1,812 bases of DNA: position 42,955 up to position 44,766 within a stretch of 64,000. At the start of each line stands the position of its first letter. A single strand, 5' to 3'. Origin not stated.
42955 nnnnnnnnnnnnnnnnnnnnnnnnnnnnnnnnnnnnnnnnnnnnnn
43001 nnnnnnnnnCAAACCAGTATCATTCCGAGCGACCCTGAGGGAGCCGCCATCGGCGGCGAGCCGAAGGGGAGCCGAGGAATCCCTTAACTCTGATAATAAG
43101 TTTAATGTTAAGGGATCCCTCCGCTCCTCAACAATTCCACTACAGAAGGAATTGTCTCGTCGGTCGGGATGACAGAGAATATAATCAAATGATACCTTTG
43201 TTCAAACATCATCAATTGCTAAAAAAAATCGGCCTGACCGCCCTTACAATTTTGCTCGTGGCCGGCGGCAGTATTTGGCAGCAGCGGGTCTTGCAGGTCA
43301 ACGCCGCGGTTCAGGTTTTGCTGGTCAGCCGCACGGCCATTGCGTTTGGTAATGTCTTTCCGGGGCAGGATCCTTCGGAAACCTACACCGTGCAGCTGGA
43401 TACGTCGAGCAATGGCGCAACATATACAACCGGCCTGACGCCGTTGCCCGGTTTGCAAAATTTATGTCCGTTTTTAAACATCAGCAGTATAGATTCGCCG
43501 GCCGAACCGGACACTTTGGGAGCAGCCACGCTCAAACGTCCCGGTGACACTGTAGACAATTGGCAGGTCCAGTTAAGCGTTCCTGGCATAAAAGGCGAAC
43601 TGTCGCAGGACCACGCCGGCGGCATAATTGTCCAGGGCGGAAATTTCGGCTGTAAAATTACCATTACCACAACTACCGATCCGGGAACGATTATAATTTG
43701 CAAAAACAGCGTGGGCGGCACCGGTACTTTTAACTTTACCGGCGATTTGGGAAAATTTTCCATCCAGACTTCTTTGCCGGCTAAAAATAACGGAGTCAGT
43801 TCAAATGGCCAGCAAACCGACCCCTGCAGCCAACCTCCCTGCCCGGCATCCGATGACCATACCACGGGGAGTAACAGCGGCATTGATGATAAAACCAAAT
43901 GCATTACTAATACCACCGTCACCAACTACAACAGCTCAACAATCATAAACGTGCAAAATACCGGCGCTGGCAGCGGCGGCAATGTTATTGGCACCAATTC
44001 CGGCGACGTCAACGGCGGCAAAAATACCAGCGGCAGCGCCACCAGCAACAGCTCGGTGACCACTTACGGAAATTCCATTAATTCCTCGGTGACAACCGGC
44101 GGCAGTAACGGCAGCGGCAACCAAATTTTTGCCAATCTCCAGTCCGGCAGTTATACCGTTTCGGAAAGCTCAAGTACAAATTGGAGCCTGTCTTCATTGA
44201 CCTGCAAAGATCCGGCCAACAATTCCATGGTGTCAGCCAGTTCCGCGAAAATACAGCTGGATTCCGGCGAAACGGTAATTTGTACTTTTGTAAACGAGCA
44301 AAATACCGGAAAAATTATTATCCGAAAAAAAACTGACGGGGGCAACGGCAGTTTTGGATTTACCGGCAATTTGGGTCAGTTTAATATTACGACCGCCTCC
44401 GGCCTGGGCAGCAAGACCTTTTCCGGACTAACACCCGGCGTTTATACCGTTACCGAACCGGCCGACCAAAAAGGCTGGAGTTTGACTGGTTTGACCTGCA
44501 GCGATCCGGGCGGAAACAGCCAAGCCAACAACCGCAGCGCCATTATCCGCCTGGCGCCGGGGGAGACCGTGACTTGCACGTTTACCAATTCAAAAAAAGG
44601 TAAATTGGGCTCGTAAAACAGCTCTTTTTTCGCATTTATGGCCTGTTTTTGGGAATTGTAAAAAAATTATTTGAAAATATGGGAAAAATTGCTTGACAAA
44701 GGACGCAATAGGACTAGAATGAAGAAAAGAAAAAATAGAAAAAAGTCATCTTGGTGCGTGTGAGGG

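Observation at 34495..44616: SipW signal peptidase embedded in a five-paralogue family of secreted proteins sharing a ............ N-terminal motif (TasA/camelysin-like fibre system?)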

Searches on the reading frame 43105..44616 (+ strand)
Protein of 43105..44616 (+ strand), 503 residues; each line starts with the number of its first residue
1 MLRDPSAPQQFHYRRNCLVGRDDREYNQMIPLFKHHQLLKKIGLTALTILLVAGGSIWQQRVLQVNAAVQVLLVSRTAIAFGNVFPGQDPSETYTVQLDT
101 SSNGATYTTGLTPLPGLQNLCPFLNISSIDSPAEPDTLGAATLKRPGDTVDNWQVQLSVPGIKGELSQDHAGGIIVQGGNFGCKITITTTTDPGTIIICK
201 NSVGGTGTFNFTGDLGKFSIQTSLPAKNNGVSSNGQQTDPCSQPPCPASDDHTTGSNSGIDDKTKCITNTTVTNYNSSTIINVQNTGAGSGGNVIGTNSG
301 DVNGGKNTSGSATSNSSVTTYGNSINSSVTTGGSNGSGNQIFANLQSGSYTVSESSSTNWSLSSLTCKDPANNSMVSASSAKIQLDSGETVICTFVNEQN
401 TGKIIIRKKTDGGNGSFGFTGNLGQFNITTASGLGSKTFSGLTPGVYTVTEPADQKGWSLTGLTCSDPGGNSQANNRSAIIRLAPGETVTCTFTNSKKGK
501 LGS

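Call 3: search_protein_families(library=pfam, proteins=[window:43105-44616:+], max_evalue=0.1)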
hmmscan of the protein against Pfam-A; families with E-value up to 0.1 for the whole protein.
window:43105-44616:+ (503 aa): 3 families
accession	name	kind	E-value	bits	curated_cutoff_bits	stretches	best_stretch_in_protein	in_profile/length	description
PF24514.1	SpaA_4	-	3.6e-24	86.1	27.3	2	404-497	1-107/107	Prealbumin-like fold domain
PF19403.5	SpaA_2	-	4.7e-05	24.3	25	1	330-394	38-95/96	Prealbumin-like fold domain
PF17802.7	SpaA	-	0.00092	19.8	23.1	0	428-460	36-67/91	Prealbumin-like fold domain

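Call 4: search_protein_families(library=ncbifam, proteins=[window:43105-44616:+], max_evalue=0.1)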
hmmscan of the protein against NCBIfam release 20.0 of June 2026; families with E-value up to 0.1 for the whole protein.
window:43105-44616:+ (503 aa): 0 families
